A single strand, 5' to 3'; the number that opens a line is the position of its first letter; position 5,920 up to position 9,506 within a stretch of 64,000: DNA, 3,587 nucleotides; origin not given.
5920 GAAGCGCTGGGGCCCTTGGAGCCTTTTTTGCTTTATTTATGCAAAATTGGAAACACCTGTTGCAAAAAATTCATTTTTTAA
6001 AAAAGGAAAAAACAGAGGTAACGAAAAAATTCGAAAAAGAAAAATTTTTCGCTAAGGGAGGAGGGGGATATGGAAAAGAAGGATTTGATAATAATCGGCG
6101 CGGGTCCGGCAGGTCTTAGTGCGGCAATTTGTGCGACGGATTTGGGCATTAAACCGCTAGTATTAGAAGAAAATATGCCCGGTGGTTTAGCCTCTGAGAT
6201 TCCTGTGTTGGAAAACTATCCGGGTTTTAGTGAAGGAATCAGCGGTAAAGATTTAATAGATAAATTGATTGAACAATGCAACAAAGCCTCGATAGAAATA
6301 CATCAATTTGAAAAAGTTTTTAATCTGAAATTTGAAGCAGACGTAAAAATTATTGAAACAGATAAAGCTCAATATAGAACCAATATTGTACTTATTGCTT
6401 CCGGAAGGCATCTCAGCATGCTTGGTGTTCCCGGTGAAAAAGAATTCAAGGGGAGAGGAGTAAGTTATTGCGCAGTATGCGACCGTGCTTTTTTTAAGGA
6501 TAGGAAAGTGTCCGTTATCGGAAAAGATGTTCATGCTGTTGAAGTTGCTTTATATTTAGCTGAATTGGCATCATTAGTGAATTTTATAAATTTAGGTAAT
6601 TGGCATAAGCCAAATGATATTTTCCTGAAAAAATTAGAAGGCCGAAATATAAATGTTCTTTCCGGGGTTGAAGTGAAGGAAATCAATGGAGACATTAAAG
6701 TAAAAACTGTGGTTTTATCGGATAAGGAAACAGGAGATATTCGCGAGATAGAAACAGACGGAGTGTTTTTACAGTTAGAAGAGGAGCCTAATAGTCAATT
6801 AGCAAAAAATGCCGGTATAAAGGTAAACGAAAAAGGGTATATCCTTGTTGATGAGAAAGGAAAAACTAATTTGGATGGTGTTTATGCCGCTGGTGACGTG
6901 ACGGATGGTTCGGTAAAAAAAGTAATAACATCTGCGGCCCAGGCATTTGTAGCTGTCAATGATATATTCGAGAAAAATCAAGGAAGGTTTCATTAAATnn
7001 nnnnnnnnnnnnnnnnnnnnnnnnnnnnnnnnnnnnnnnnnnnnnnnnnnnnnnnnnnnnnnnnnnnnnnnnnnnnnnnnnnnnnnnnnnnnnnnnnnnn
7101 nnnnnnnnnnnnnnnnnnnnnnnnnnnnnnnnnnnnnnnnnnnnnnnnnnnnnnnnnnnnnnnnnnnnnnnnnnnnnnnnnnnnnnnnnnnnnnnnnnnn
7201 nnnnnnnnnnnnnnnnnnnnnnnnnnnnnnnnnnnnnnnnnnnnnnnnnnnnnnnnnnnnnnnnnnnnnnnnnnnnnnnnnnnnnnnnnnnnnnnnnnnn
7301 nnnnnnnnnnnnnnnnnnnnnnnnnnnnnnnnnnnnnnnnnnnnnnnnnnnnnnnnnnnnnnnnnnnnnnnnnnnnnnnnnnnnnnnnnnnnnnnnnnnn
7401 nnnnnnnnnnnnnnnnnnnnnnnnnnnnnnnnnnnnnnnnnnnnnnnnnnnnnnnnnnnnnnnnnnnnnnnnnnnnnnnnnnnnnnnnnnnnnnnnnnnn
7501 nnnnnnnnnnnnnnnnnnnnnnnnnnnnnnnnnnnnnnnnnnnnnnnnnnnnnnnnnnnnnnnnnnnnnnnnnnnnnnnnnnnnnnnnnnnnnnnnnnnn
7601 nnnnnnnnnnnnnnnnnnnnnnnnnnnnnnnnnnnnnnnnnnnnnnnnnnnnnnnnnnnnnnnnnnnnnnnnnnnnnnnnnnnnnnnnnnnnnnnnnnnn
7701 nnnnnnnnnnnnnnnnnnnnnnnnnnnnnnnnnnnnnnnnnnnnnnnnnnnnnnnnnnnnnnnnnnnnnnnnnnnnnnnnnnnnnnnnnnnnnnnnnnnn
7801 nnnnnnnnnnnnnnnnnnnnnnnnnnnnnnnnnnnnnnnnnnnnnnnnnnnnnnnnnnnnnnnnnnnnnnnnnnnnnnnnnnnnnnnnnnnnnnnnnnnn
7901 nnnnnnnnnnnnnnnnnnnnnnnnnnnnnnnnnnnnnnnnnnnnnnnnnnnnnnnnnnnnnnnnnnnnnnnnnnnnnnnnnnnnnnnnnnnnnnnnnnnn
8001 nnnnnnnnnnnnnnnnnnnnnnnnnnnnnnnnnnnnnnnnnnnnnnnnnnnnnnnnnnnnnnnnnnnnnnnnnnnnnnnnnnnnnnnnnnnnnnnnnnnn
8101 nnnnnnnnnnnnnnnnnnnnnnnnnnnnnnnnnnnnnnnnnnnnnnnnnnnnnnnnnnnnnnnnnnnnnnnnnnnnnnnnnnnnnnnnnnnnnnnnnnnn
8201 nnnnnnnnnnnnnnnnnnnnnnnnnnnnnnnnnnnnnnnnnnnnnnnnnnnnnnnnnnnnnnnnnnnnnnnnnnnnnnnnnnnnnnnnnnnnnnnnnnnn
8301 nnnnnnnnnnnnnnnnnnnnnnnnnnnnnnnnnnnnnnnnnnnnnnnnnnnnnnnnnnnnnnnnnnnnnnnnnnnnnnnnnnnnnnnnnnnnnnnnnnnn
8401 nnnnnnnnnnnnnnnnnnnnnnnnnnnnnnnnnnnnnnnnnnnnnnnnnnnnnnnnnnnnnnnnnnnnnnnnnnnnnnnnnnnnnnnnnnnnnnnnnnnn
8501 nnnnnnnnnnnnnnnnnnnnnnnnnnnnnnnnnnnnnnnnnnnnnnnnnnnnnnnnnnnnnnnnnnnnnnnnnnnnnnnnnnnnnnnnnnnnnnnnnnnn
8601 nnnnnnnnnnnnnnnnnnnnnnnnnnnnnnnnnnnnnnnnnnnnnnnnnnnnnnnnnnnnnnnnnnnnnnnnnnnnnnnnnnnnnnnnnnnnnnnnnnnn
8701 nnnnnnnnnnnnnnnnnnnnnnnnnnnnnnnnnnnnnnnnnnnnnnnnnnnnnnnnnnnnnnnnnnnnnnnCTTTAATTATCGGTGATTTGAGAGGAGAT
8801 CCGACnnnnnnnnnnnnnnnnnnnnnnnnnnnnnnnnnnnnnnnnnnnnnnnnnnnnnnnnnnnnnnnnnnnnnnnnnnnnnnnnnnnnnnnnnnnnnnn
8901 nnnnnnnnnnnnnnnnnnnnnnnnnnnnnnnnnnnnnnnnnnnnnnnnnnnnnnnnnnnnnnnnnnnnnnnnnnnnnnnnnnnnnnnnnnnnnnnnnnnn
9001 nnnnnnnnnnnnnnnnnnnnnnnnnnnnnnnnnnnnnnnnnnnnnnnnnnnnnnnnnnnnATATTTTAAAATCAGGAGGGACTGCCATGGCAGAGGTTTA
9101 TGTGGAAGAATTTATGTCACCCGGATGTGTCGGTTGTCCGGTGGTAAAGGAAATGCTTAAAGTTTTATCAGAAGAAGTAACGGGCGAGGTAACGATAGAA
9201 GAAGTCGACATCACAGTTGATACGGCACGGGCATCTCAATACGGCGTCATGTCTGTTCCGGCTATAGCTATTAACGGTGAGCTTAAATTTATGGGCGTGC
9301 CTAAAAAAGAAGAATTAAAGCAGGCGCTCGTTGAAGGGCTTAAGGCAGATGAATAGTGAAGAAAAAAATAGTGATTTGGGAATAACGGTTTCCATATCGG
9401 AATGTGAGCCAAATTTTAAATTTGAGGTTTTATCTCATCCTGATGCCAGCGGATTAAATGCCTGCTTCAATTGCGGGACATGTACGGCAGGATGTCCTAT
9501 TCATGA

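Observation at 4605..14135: Co-directional redox cluster: HdrA/HdrC/HdrB-like trio with an embedded canonical acyl carrier protein, a thioredoxin-reductase-like flavoprotein and four thioredoxin-fold proteins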

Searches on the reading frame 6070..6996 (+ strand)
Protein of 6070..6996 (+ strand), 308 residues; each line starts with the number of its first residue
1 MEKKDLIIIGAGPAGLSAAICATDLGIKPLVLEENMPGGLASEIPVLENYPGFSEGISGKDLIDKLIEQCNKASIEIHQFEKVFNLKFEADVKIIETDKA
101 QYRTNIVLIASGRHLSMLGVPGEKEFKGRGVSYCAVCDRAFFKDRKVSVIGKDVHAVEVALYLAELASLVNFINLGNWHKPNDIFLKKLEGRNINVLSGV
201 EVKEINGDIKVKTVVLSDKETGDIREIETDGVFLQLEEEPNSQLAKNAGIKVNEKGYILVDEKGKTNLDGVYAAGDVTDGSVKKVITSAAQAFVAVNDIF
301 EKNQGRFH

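Call 3: search_protein_families(library=pfam, proteins=[window:6070-6996:+], max_evalue=0.01)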
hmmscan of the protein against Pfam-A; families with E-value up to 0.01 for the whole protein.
window:6070-6996:+ (308 aa): 11 families
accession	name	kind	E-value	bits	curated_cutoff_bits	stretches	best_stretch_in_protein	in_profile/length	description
PF07992.20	Pyr_redox_2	-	5.6e-44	151.2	26.1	1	4-292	1-291/291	Pyridine nucleotide-disulphide oxidoreductase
PF13738.12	Pyr_redox_3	-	2.9e-24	86.3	30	2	55-275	76-305/305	Pyridine nucleotide-disulphide oxidoreductase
PF00890.30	FAD_binding_2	-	2.3e-11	44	20.4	1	5-37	1-33/414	FAD binding domain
PF00070.33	Pyr_redox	-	1.4e-09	38.8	22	1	146-218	1-81/82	Pyridine nucleotide-disulphide oxidoreductase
PF03486.20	HI0933_like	-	2.1e-08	34.4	50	1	5-35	2-32/244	HI0933-like protein Rossmann domain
PF01266.30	DAO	-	7.2e-06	26.2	27.9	1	5-39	1-36/353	FAD dependent oxidoreductase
PF12831.13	FAD_oxidored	-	1.1e-05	25.4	27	1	5-47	1-44/416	FAD dependent oxidoreductase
PF13450.12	NAD_binding_8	-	0.00015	22.4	21.9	1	8-46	1-40/68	NAD(P)-binding Rossmann-like domain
PF01134.28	GIDA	-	0.00019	21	22.1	1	5-35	1-31/391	Glucose inhibited division protein A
PF01946.23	Thi4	-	0.00046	19.9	26.2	1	3-37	17-52/235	Thi4 family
PF01494.25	FAD_binding_3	-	0.002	17.8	22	1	5-34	3-32/349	FAD binding domain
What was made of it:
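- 6070..6996 (+): CORE: TrxR-like flavoprotein. FAD motif GAGPAG and redox CAVC are kept. The NADPH motifs are lost (GGGDSA is now GKDVHA; HRRDxxR is now NLGNWHK). Pfam Pyr_redox_2 5.6e-44 (call 3).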

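Call 6: search_protein_families(library=ncbifam, proteins=[window:6070-6996:+], max_evalue=0.001)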
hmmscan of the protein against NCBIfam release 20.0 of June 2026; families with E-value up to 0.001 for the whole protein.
window:6070-6996:+ (308 aa): 76 families (the best 25 are shown)
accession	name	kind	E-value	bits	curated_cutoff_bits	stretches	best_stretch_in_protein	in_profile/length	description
TIGR01292.1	TRX_reduct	equivalog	4.2e-83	278.6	343.45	1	5-299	2-296/300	thioredoxin-disulfide reductase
TIGR03143.1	AhpF_homolog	hypoth_equivalog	8.9e-58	196.2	687.65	1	5-297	6-302/555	putative alkyl hydroperoxide reductase F subunit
TIGR03140.1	AhpF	equivalog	8.5e-57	192.8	502.9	1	2-295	211-504/515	alkyl hydroperoxide reductase subunit F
NF007614.0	PRK10262.1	equivalog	1e-43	149.7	644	1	4-298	7-309/321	thioredoxin-disulfide reductase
TIGR04018.1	Bthiol_YpdA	hypoth_equivalog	4e-22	78.4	339.9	2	71-282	81-293/316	YpdA family putative bacillithiol disulfide reductase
TIGR02053.1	MerA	equivalog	1.9e-21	76.6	454.45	1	92-301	116-330/465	mercury(II) reductase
TIGR01350.1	lipoamide_DH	equivalog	3.8e-20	72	408.8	2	86-304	113-334/461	dihydrolipoyl dehydrogenase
NF007123.0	PRK09564.1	equivalog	3.5e-18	65.5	458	2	183-295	195-298/444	CoA-disulfide reductase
NF041853.1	hythiocyan_redase_MerA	equivalog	3.6e-16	59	650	1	145-282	161-299/440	hypothiocyanous acid reductase MerA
TIGR01424.1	gluta_reduc_2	equivalog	1.2e-15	57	606.05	1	71-294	101-320/446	glutathione-disulfide reductase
NF004947.0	PRK06292.2-5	equivalog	1.3e-15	57.3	592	1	145-302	170-334/474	dihydrolipoyl dehydrogenase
TIGR01421.1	gluta_reduc_1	equivalog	4.9e-15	55.7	556.15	1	76-279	102-306/450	glutathione-disulfide reductase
NF004776.0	PRK06116.1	equivalog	5e-15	55.5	480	1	90-281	118-308/450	glutathione-disulfide reductase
NF004945.0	PRK06292.2-3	equivalog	6.3e-15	55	494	1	91-302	117-328/457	dihydrolipoyl dehydrogenase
TIGR01316.1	gltA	equivalog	2.8e-14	52.8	471.75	1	221-292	368-438/449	NADPH-dependent glutamate synthase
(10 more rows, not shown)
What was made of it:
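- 6070..6996 (+): TIGR01292 scores 278.6, below the cutoff of 343.45 (call 6).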

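Call 29: search_solved_structures(query=window:6070-6996:+, max_evalue=1e-20, show_alignments=3)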
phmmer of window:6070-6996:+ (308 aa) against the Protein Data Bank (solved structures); distinct sequences matched with E-value up to 1e-20: 49.
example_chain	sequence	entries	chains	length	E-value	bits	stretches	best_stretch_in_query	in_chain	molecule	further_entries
5uth_A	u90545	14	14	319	5.1e-53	183.5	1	4-295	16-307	Thioredoxin reductase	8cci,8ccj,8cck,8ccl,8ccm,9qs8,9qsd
7jyp_A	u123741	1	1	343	4e-52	180.6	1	4-299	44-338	Thioredoxin reductase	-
7aaw_A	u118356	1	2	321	5.1e-52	180.2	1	5-296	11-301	Thioredoxin reductase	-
3cty_A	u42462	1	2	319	9.6e-50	172.8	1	5-292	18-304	Thioredoxin reductase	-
3f8p_A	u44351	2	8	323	3.1e-49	171.1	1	2-299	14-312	Thioredoxin reductase (TrxB-3)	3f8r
4gcm_A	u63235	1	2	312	4.4e-49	170.6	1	5-298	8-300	Thioredoxin reductase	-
4zn0_A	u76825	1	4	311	1e-48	169.4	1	4-301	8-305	Thioredoxin reductase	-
5uwy_A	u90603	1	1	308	3.8e-48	167.5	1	5-300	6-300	Thioredoxin reductase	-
3f8d_A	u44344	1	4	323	6.4e-48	166.8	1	2-299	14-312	Thioredoxin reductase (TrxB-3)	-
5mh4_A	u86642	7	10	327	8.6e-48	166.4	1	2-296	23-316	Thioredoxin reductase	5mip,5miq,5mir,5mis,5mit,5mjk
9xub_A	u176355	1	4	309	1.8e-47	165.3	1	4-297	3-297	Thioredoxin reductase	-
2a87_A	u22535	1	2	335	2.1e-47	165.1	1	4-297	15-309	Thioredoxin reductase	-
2q7v_A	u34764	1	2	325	2.4e-45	158.3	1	5-290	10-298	Thioredoxin reductase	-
5usx_A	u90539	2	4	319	3.6e-45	157.8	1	3-298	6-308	Thioredoxin reductase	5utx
5vt3_A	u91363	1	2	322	3.7e-45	157.7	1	3-298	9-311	Thioredoxin reductase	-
6gna_A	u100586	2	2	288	3.2e-34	121.8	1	1-295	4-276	Thioredoxin reductase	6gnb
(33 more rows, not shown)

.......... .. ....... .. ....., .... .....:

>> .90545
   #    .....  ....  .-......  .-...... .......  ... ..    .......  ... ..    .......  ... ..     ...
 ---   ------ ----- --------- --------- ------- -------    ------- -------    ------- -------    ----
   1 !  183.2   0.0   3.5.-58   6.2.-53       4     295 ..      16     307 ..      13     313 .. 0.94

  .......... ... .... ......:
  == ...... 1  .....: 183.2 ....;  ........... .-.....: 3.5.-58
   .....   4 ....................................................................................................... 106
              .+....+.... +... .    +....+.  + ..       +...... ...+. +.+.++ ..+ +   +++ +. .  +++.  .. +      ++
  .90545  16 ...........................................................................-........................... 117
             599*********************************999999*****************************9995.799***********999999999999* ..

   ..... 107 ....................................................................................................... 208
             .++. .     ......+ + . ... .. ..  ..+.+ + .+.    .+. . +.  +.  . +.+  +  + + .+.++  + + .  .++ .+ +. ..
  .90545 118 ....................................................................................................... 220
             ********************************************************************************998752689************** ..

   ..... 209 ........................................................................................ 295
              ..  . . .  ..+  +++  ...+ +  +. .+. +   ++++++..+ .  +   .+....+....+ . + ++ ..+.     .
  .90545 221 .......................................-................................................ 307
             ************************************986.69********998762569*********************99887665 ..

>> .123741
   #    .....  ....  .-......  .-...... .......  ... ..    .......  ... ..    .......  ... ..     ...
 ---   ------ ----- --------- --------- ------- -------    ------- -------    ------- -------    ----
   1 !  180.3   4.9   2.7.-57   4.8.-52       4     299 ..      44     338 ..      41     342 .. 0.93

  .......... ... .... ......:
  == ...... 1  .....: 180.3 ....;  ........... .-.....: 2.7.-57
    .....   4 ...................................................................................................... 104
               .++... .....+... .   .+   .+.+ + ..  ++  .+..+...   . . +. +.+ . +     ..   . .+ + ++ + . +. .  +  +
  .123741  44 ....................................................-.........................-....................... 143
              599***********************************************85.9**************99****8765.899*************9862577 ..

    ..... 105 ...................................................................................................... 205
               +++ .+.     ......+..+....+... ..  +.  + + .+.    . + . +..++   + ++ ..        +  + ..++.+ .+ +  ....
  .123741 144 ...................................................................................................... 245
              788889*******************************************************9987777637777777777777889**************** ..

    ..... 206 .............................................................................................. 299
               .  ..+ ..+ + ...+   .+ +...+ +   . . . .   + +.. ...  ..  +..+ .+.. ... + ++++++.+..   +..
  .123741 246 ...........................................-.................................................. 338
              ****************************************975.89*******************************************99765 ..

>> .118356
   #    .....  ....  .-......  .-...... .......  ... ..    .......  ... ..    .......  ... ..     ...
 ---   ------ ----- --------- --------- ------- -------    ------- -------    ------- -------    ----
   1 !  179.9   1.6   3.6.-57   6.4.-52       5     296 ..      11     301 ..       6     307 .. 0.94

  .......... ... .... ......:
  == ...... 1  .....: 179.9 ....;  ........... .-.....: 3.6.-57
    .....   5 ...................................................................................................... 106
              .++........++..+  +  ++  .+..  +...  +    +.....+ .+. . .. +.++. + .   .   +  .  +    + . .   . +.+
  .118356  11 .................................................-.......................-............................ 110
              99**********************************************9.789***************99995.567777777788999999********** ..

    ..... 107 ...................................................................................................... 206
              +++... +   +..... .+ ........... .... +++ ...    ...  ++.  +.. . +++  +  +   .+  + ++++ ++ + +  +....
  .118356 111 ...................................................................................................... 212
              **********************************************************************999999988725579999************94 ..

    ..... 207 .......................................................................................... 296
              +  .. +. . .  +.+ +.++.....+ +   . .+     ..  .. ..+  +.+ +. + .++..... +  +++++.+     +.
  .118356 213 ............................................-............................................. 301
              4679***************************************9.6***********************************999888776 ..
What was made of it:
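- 6070..6996 (+): Alignment to TrxR 5uth (call 29).
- On NADPH-dependent low-Mr thioredoxin reductase (TrxB): The window protein has GKDVHA and NLGNWHK in place of these motifs (call 29).
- On Ferredoxin-dependent flavin thioredoxin reductase (FFTR): 6gna matches at 121.8 bits, weaker than NADPH-TrxRs at 183 bits (call 29).
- NADPH motif loss in the window protein (call 29).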

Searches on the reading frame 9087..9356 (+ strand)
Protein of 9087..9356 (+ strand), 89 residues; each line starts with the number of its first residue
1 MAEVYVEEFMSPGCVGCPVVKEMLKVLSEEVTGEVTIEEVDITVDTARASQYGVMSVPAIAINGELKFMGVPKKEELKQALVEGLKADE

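Call 3: search_protein_families(library=pfam, proteins=[window:9087-9356:+], max_evalue=0.01)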
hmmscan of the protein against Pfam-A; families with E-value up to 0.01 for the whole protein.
window:9087-9356:+ (89 aa): 5 families
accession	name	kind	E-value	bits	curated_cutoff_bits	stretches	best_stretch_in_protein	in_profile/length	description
PF13192.12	Thioredoxin_3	-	4.7e-15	55.8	24.8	1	10-81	6-75/76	Thioredoxin domain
PF00085.26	Thioredoxin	-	1.2e-07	32.1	23.5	1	5-80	21-100/103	Thioredoxin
PF00462.30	Glutaredoxin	-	1.1e-05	26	22.9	1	9-66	4-59/60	Glutaredoxin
PF05768.20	Glrx-like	-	6.3e-05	23.7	26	1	11-81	7-76/77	Glutaredoxin-like domain (DUF836)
PF13462.12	Thioredoxin_4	-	0.00016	22.3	23.2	0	44-80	127-162/165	Thioredoxin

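Call 6: search_protein_families(library=ncbifam, proteins=[window:9087-9356:+], max_evalue=0.001)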
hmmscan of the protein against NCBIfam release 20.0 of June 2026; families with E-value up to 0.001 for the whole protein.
window:9087-9356:+ (89 aa): 10 families
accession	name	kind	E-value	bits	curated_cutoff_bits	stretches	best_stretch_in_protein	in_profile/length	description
TIGR00411.1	redox_disulf_1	equivalog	4.3e-21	74.8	92.75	1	4-81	1-78/82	MJ0307 family thioredoxin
TIGR00412.2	redox_disulf_2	subfamily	1.6e-11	44.5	62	1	10-81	5-74/75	MTH895/ArsE family thioredoxin-like protein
TIGR02187.2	PDO_seleno_TRX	equivalog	7.7e-09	35.2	185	1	3-80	129-205/209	protein disulfide oxidoreductase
TIGR01068.1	thioredoxin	equivalog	1.9e-07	31.2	96.8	1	8-81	20-97/101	thioredoxin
NF047660.1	HUIPC_Trx_selen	equivalog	1.2e-06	28.6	105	1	14-82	13-88/91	HUIPC motif thioredoxin-like (seleno)protein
TIGR03140.1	AhpF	equivalog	4.7e-05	22.1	502.9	1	3-81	118-195/515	alkyl hydroperoxide reductase subunit F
TIGR03143.1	AhpF_homolog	hypoth_equivalog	0.00021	20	687.65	1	6-74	480-547/555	putative alkyl hydroperoxide reductase F subunit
NF006898.0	PRK09381.1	equivalog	0.00022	21.6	138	1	8-67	27-88/109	thioredoxin TrxA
TIGR02196.1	GlrX_YruB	hypoth_equivalog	0.00035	21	88.55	1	8-71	4-64/74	glutaredoxin-like protein, YruB-family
TIGR01126.1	pdi_dom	equivalog_domain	0.00042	20.6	107.2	1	6-63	18-78/105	protein disulfide-isomerase domain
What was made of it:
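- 9087..9356 (+): CORE: small thioredoxin of the MJ0307/MTH807 type, 89 aa, active site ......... TIGR00411 4.3e-21 (call 6).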

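Call 63: search_solved_structures(query=window:9087-9356:+, max_evalue=0.001)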
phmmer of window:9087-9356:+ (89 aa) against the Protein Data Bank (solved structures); distinct sequences matched with E-value up to 0.001: 80 (the best 60 are shown).
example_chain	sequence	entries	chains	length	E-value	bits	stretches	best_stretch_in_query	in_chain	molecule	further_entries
1nho_A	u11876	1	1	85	8.1e-18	67.8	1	4-82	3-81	Probable Thioredoxin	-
1fo5_A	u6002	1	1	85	7.2e-16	61.6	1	1-82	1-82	THIOREDOXIN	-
2hls_A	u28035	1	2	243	2.2e-14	56.9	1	3-77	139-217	protein disulfide oxidoreductase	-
4ba7_A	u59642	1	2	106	3e-08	37.4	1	7-81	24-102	LBCA THIOREDOXIN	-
2yj7_A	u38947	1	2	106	6.9e-07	33.1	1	7-81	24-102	LPBCA THIOREDOXIN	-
8xyw_A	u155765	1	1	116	7.6e-07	32.9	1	7-82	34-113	De novo designed Trx-3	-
2gzy_A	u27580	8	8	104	9.9e-07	32.6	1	4-77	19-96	Thioredoxin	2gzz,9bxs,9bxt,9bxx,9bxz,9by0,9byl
4ulx_A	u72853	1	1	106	1.3e-06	32.2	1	7-81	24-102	LPBCA-L89K THIOREDOXIN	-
3ziv_A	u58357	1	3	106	1.8e-06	31.7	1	4-81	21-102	AECA THIOREDOXIN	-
6y4y_A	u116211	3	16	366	8.6e-06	29.6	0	8-82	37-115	Thioredoxin 1,ADP-ribose glycohydrolase MACROD2 | ADP-ribose glycohydrolase MACROD2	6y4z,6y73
1txx_A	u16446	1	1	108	2e-05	28.4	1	7-81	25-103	PROTEIN (THIOREDOXIN)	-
2ynx_A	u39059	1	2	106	2e-05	28.4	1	4-81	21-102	LACA THIOREDOXIN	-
2ipa_A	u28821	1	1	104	2.6e-05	28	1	4-77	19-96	Thioredoxin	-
2voc_A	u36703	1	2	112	2.9e-05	27.9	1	4-78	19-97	THIOREDOXIN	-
2ywm_A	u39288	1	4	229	3e-05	27.8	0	11-74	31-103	Glutaredoxin-like protein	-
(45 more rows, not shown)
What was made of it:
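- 9087..9356 (+): PDB 1nho 8e-18 and 1fo5 7e-16 (call 63).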
